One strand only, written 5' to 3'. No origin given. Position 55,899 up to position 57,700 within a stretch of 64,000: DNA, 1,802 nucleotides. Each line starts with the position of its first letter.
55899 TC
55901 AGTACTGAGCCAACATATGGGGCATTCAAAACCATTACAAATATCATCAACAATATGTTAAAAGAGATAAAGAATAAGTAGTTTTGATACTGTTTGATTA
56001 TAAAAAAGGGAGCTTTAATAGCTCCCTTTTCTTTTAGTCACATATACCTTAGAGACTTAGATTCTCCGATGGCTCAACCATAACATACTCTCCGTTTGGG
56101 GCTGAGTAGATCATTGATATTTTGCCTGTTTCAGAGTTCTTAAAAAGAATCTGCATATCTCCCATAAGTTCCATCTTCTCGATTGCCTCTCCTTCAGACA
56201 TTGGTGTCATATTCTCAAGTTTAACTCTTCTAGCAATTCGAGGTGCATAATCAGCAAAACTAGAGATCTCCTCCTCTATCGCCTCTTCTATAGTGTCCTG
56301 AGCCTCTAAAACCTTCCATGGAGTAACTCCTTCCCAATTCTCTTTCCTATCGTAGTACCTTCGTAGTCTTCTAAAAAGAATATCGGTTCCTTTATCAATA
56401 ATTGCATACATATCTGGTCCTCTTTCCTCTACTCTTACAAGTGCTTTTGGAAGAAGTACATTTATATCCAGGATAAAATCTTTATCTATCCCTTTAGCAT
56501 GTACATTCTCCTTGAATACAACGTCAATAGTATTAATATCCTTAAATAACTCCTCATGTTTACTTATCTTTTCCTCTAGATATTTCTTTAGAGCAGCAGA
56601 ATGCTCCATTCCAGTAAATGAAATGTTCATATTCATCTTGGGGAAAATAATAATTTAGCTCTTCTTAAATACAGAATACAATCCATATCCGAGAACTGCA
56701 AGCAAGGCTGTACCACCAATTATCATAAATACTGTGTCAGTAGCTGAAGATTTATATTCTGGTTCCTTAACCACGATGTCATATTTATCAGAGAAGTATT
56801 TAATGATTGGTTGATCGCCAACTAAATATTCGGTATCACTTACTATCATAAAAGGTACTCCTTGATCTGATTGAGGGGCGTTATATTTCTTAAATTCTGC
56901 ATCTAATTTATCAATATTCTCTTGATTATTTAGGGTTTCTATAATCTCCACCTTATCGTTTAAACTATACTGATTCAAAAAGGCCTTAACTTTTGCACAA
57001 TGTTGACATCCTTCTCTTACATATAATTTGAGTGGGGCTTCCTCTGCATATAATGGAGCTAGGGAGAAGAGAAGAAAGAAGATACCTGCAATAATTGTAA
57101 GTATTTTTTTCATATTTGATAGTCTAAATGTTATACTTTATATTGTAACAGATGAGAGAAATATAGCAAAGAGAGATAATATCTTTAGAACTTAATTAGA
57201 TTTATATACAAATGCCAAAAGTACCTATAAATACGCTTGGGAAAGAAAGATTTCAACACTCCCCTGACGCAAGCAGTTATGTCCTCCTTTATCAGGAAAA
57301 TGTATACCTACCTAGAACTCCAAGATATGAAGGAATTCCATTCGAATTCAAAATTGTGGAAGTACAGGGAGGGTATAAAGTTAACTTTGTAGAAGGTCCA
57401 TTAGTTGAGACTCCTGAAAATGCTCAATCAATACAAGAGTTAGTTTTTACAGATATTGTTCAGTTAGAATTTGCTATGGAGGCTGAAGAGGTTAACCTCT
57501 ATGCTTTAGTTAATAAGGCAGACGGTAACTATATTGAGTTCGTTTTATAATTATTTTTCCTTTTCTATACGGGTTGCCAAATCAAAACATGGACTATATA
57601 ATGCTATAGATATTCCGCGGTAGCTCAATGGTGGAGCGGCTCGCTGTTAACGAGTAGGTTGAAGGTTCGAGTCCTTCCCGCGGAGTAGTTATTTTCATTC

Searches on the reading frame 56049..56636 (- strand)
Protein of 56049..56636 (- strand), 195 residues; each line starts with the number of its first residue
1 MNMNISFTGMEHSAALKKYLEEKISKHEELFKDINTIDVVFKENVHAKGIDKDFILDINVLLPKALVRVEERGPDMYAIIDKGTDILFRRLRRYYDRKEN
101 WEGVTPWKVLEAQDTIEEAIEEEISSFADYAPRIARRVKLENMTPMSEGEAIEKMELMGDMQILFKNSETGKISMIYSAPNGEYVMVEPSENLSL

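Call 22: find_related_loci(query=window:56049-56636:-, collection=genome_contigs, flank=10000)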
Query window:56049-56636:- (195 aa) in genome_contigs; peptide patterns used: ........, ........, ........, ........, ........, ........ (x = any residue, [..] = any of these).
46 stretches matched a pattern; 5 encode a relative of the query (tblastn E <= 1e-3); 5 distinct loci.
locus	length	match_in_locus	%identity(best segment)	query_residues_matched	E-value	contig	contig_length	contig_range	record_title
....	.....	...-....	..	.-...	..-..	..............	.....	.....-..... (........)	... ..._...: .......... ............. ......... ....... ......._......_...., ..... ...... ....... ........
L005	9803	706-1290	71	1-195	2e-86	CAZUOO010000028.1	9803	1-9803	MAG TPA_asm: uncultured Candidatus Saccharibacteria bacterium isolate SRP319275_co5_98 genome assembly, contig: NODE_324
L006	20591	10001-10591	62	1-195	4e-82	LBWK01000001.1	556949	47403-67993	MAG: candidate division WS6 bacterium GW2011_GWF2_39_15 UT34_C0001, whole genome shotgun sequence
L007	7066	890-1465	61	1-190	2e-77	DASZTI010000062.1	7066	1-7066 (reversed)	MAG TPA_asm: Candidatus Dojkabacteria bacterium isolate SMAG_U6072 k141_424623, whole genome shotgun sequence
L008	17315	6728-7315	47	2-193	3e-57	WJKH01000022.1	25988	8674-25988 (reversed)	MAG: Candidatus Dojkabacteria bacterium isolate Bin_334 k141_1105144, whole genome shotgun sequence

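Call 27: search_protein_families(library=pfam, proteins=[L006:8913-9338:-, L006:8054-8458:-, L006:7623-8042:-, L006:6448-7044:-, L006:5826-6377:-, L006:4339-5760:+, L006:3958-4263:-, L006:3264-3944:-, L006:2503-3198:-, L006:680-2500:-], max_evalue=0.01)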
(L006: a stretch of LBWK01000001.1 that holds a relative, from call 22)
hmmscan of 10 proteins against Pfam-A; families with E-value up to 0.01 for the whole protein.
L006:8913-9338:- (141 aa): 0 families

L006:8054-8458:- (134 aa): 3 families
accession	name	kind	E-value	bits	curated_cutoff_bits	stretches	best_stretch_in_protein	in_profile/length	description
PF00903.31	Glyoxalase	-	3e-17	63.5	20.6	1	5-125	2-121/121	Glyoxalase/Bleomycin resistance protein/Dioxygenase superfamily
PF12681.13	Glyoxalase_2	-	9e-05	22.8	30.1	1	8-126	4-114/118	Glyoxalase-like domain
PF18029.7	Glyoxalase_6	-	0.0016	19.5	23.6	1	8-119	2-99/106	Glyoxalase-like domain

L006:7623-8042:- (139 aa): 1 family
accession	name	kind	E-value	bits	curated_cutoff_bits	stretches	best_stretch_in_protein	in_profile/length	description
PF08818.16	DUF1801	-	2.3e-09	37.9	27.2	1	26-129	2-83/85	Domain of unknown function (DU1801)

L006:6448-7044:- (198 aa): 1 family
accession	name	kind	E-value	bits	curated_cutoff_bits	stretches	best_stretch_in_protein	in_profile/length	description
PF12389.13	Peptidase_M73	-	0.00043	20.6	22.5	1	2-78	3-76/196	Camelysin metallo-endopeptidase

L006:5826-6377:- (183 aa): 3 families
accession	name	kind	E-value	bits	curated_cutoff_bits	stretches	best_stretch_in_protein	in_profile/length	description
PF10502.14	Peptidase_S26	-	3.8e-08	33.9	22.9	1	24-94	5-78/168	Signal peptidase, peptidase S26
PF00717.28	Peptidase_S24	-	1.8e-06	28.1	23.3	1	44-86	37-76/116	Peptidase S24-like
PF06143.16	Baculo_11_kDa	-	0.0077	16.2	28.4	0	116-176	15-73/84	Baculovirus 11 kDa family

L006:4339-5760:+ (473 aa): 4 families
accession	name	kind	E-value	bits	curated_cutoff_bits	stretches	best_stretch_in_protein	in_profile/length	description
PF13620.12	CarboxypepD_reg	-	9.1e-11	42.4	32.3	2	380-435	4-59/82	Carboxypeptidase regulatory-like domain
PF17802.7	SpaA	-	6.1e-06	26.8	23.1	0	386-429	12-57/91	Prealbumin-like fold domain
PF17210.9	SdrD_B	-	5.1e-05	23.9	29.7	0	390-443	24-77/112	SdrD B-like domain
PF13715.12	CarbopepD_reg_2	-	0.00055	20.4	32.2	0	408-435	27-55/88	CarboxypepD_reg-like domain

L006:3958-4263:- (101 aa): 0 families

L006:3264-3944:- (226 aa): 3 families
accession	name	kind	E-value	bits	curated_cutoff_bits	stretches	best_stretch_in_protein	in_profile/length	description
PF00072.30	Response_reg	-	3.4e-32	111.3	30.2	1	9-119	1-111/111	Response regulator receiver domain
PF00486.34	Trans_reg_C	-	5.7e-22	78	26.2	1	153-224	2-76/77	Transcriptional regulatory protein, C terminal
PF08279.18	HTH_11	-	0.00073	19.8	25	1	164-224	5-55/55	HTH domain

L006:2503-3198:- (231 aa): 9 families
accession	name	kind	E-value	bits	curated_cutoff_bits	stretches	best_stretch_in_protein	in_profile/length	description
PF00005.33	ABC_tran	-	7.7e-33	114.4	25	1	24-172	1-136/137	ABC transporter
PF02463.25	SMC_N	-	8.8e-09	35.5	40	1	30-218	21-212/220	RecF/RecN/SMC N terminal domain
PF13304.12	AAA_21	-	6.6e-06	26.8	27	1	38-92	3-60/304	AAA domain, putative AbiEii toxin, Type IV TA system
PF13166.12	AAA_13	-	4.2e-05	22.9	36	0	161-226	525-592/713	AAA domain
PF13175.12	AAA_15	-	0.0014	18.7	32.1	0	161-208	327-374/374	AAA ATPase domain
PF13238.12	AAA_18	-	0.0041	18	29.4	0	38-63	2-25/128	AAA domain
PF13555.12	AAA_29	-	0.0054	16.9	27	1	31-51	19-39/61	P-loop containing region of AAA domain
PF20720.3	nSTAND3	-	0.0055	16.9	27.2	0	37-53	20-36/155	Novel STAND NTPase 3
PF03266.21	NTPase_1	-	0.0076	16.6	23.9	0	37-78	2-41/168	NTPase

L006:680-2500:- (606 aa): 1 family
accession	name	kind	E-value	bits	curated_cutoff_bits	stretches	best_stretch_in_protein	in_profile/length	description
PF02687.27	FtsX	-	4.1e-11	43.4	25.5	1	464-599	4-120/120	FtsX-like permease C-terminal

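Call 28: search_protein_families(library=pfam, proteins=[L008:5586-6659:+, L008:5020-5586:+, L008:4083-4952:+, L008:3346-3996:-, L008:2174-3349:-, L008:1740-2045:+, L008:1211-1543:+, L008:439-876:+], max_evalue=0.01)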
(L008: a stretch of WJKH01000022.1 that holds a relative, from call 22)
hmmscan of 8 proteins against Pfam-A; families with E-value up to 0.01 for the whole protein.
L008:5586-6659:+ (357 aa): 3 families
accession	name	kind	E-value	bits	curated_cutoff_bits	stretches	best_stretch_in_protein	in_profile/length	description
PF04055.27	Radical_SAM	-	2.3e-21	77.1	29.5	1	83-251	3-165/166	Radical SAM superfamily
PF13353.11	Fer4_12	-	0.00064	20.5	22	1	86-192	14-110/137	4Fe-4S single cluster domain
PF24029.1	DUF7340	-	0.0032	17.7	27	0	317-350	9-45/62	Domain of unknown function (DUF7340)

L008:5020-5586:+ (188 aa): 1 family
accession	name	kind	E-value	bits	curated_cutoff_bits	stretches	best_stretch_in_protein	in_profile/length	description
PF01871.22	AMMECR1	-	2.6e-44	151.1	25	1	11-185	2-167/168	AMMECR1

L008:4083-4952:+ (289 aa): 1 family
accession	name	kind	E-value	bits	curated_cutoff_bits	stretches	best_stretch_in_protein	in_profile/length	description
PF01875.22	Memo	-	8.9e-52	176.4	27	1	7-284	1-267/269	Memo-like protein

L008:3346-3996:- (216 aa): 1 family
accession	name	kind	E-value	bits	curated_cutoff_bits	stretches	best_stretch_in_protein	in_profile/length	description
PF02698.23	DUF218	-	4.6e-23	82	27.6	1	64-198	2-131/133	DUF218 domain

L008:2174-3349:- (391 aa): 7 families
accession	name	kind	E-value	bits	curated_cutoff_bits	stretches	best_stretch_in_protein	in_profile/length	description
PF07690.21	MFS_1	-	1.8e-53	182.1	33.4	1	17-357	2-347/347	Major Facilitator Superfamily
PF12832.13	MFS_1_like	-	1.5e-18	67.4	25.2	1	27-367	15-365/373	MFS_1 like family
PF13347.12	MFS_2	-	4e-14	52.4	27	2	136-367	146-384/427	MFS/sugar transport protein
PF00083.30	Sugar_tr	-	1.2e-12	48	22.3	1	44-187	44-194/452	Sugar (and other) transporter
PF05977.19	MFS_3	-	1.2e-09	37.6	27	1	37-307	36-310/524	Transmembrane secretion effector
PF06609.19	TRI12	-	0.00027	20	23.2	1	38-127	71-159/599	Fungal trichothecene efflux pump (TRI12)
PF01770.24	Folate_carrier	-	0.0019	17.5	27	1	69-185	64-183/412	Reduced folate carrier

L008:1740-2045:+ (101 aa): 0 families

L008:1211-1543:+ (110 aa): 0 families

L008:439-876:+ (145 aa): 1 family
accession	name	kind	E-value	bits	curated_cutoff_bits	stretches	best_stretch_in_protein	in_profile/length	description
PF07963.17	N_methyl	-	2e-08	33.9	21.2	1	6-30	2-26/27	Prokaryotic N-terminal methylation motif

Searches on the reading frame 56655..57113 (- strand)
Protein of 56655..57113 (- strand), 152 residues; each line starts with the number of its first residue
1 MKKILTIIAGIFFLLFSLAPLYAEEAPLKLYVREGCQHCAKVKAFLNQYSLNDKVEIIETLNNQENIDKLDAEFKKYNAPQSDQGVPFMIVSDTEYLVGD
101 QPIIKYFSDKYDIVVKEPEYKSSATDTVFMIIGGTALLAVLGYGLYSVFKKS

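Call 45: find_homologous_proteins(query=window:56655-57113:-, max_evalue=1e-10)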
Query window:56655-57113:- (152 aa): 10 proteins with E <= 1e-10 among 44 candidates.
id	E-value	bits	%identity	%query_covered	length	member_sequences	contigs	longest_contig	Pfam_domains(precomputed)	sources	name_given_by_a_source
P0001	7.8e-94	329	100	100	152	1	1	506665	-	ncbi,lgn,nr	ncbi:glutaredoxin family protein [Candidatus Dojkabacteria bacterium]|nr:glutaredoxin family protein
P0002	2.3e-59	217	65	100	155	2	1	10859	-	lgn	-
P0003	1.5e-56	208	64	100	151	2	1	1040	-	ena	-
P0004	2.4e-56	207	61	100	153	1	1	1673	-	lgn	-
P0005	1.3e-50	189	59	99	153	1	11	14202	PF00462.31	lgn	-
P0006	2.5e-42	162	52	99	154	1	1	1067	-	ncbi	-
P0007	1.6e-37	146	55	84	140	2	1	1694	-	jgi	jgi:glutaredoxin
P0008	8.4e-34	134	47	97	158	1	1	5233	PF00462.31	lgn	-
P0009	1.3e-32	131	48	98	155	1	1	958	-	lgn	-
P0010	6.7e-15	73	54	42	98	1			PF00462.31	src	-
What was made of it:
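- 56655..57113 (-): Trx/glutaredoxin-like membrane protein: last gene of the conserved left core block. Dojkabacteria (call 45).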

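Call 46: find_encoding_contigs(protein=P0002, flank=10000, max_places=4)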
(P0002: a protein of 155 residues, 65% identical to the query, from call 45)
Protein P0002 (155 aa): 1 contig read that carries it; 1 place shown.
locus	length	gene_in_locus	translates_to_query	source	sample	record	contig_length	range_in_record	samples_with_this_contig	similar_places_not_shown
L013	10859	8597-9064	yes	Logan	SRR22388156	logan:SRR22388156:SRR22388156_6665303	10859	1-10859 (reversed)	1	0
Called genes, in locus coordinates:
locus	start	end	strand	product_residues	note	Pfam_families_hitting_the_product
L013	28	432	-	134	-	PF00293:NUDIX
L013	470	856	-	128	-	PF00903:Glyoxalase, PF12681:Glyoxalase_2 (faint)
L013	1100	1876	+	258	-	PF12686:DUF3800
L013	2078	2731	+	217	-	-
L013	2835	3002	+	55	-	-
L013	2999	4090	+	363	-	-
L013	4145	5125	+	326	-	-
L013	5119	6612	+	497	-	PF07669:Eco57I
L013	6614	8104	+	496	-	PF00239:Resolvase, PF07508:Recombinase, PF13408:Zn_ribbon_recom (weak)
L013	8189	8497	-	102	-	-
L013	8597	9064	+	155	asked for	-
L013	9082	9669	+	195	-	PF02482:Ribosomal_S30AE, PF16321:Ribosom_S30AE_C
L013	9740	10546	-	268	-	PF13624:SurA_N_3 (weak)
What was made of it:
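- On Chromosomal gene-flux hotspot / region of genomic plasticity: There is a recombinase element in L013 (call 46).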

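Call 47: find_encoding_contigs(protein=P0005, flank=10000, max_places=10)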
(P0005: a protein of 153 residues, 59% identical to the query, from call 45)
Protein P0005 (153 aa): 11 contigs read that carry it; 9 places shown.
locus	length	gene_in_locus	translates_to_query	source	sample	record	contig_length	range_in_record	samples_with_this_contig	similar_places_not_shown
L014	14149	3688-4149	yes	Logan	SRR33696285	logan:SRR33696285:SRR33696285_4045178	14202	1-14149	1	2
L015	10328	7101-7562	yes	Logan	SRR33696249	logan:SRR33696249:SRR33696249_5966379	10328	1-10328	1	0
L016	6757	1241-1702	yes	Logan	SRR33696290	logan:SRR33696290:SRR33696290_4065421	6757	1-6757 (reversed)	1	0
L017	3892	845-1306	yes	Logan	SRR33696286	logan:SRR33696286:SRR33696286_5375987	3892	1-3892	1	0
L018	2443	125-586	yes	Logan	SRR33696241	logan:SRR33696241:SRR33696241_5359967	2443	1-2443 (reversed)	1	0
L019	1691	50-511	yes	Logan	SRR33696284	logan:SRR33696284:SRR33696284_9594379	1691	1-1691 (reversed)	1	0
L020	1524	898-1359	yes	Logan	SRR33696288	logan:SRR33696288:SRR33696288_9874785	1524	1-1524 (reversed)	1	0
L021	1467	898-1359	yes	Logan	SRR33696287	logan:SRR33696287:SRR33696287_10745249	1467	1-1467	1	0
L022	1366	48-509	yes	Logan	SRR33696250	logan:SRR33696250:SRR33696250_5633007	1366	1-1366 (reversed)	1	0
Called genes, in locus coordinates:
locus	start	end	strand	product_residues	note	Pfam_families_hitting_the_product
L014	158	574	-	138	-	PF00293:NUDIX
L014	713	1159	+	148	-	PF18931:DUF5680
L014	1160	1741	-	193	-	-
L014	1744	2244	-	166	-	PF06983:3-dmu-9_3-mt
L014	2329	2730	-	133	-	PF00293:NUDIX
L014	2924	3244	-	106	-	-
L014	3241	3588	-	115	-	-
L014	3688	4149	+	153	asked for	PF00462:Glutaredoxin (faint)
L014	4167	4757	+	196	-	PF02482:Ribosomal_S30AE, PF16321:Ribosom_S30AE_C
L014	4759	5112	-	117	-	PF08818:DUF1801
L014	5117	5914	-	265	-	PF13623:SurA_N_2 (faint), PF13624:SurA_N_3 (weak)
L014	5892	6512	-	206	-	PF00932:LTD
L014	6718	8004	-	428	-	PF01551:Peptidase_M23 (weak)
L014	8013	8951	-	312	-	PF18075:FtsX_ECD, PF02687:FtsX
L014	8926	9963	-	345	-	PF00005:ABC_tran, PF02463:SMC_N (faint), PF13304:AAA_21 (faint)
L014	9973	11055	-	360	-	PF03462:PCRF, PF00472:RF-1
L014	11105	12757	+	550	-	PF01676:Metalloenzyme, PF06415:iPGM_N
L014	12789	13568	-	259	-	PF02673:BacA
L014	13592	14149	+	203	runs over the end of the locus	?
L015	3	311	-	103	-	?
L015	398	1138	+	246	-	PF02535:Zip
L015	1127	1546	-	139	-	PF08818:DUF1801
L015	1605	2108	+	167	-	-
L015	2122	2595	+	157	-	-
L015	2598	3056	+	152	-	PF08020:DUF1706 (weak), PF12867:DinB_2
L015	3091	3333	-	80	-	PF04226:Transgly_assoc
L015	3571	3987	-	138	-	PF00293:NUDIX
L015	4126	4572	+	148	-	PF18931:DUF5680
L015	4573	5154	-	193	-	-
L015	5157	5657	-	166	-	PF06983:3-dmu-9_3-mt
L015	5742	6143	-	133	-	PF00293:NUDIX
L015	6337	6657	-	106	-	-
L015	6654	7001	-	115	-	-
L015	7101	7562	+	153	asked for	PF00462:Glutaredoxin (faint)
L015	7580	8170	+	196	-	PF02482:Ribosomal_S30AE, PF16321:Ribosom_S30AE_C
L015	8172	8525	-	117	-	PF08818:DUF1801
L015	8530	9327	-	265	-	PF13623:SurA_N_2 (faint), PF13624:SurA_N_3 (weak)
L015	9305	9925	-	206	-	PF00932:LTD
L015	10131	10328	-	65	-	?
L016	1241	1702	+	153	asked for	PF00462:Glutaredoxin (faint)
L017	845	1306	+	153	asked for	PF00462:Glutaredoxin (faint)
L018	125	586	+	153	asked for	PF00462:Glutaredoxin (faint)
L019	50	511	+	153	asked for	PF00462:Glutaredoxin (faint)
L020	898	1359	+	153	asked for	PF00462:Glutaredoxin (faint)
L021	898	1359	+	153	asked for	PF00462:Glutaredoxin (faint)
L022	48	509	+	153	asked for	PF00462:Glutaredoxin (faint)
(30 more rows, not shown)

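Call 68: search_protein_families(library=pfam, proteins=[L013:8189-8497:-, L013:2078-2731:+, L013:2999-4090:+, L013:4145-5125:+, L014:1160-1741:-], max_evalue=0.01)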
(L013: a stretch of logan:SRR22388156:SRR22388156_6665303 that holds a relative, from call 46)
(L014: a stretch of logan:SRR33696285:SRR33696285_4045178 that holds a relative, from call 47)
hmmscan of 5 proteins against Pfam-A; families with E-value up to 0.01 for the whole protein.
L013:8189-8497:- (102 aa): 0 families

L013:2078-2731:+ (217 aa): 0 families

L013:2999-4090:+ (363 aa): 0 families

L013:4145-5125:+ (326 aa): 0 families

L014:1160-1741:- (193 aa): 1 family
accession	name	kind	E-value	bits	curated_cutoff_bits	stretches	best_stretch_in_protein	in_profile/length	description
PF12146.15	Hydrolase_4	-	0.0052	16.5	27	1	46-102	59-115/239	Serine aminopeptidase, S33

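Call 75: search_protein_families(library=pfam, proteins=[L015:1605-2108:+, L015:2122-2595:+, L014:2924-3244:-, L014:3241-3588:-], max_evalue=0.01)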
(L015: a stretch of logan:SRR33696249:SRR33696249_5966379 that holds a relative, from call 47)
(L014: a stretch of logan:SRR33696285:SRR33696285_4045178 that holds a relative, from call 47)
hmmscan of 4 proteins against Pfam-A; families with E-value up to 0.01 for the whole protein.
L015:1605-2108:+ (167 aa): 0 families

L015:2122-2595:+ (157 aa): 0 families

L014:2924-3244:- (106 aa): 0 families

L014:3241-3588:- (115 aa): 0 families

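Call 90: find_related_loci(query=L013:6614-8104:+, collection=viral_contigs, flank=6000)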
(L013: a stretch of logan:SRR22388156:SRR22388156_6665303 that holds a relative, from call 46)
Query L013:6614-8104:+ (496 aa) in viral_contigs; peptide patterns used: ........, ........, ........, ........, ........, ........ (x = any residue, [..] = any of these).
2 stretches matched a pattern, but none encodes a relative of the query by tblastn (E <= 1e-3).
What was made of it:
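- Closest known: Large-serine-recombinase integrative elements. Different: It has no relatives in the viral collection (call 90).
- Tried and rejected: Relatives of L013's recombinase in viral contigs: none (call 90).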

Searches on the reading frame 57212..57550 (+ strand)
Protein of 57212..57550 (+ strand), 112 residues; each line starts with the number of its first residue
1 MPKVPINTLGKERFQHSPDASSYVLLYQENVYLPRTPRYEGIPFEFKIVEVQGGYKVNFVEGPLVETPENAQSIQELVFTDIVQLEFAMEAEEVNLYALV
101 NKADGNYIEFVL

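Call 13: find_encoding_contigs(protein=window:57212-57550:+, flank=10000, max_places=8)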
Protein window:57212-57550:+ (112 aa): 1 contig read that carries it; 1 place shown.
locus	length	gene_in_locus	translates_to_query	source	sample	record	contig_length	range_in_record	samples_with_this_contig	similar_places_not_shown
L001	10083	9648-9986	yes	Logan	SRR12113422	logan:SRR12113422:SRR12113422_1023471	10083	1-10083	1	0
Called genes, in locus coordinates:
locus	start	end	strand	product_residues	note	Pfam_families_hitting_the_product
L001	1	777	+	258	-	?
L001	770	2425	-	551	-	PF01676:Metalloenzyme, PF06415:iPGM_N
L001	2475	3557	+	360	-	PF03462:PCRF, PF00472:RF-1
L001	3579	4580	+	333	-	PF00005:ABC_tran, PF13304:AAA_21 (faint), PF02463:SMC_N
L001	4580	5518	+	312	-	PF18075:FtsX_ECD, PF02687:FtsX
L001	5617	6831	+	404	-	PF01551:Peptidase_M23 (weak)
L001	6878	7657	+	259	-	PF00932:LTD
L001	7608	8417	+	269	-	PF13624:SurA_N_3 (weak)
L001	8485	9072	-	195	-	PF02482:Ribosomal_S30AE, PF16321:Ribosom_S30AE_C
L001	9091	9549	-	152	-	-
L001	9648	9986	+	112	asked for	-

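Call 53: search_protein_families(library=ncbifam, proteins=[window:57212-57550:+], max_evalue=0.001)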
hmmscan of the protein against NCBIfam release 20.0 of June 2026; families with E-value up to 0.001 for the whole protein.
window:57212-57550:+ (112 aa): 0 families
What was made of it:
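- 57212..57550 (+): Lineage-specific 112-aa ORF between the left core and the tRNA. No Pfam or NCBIfam hit (call 53).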
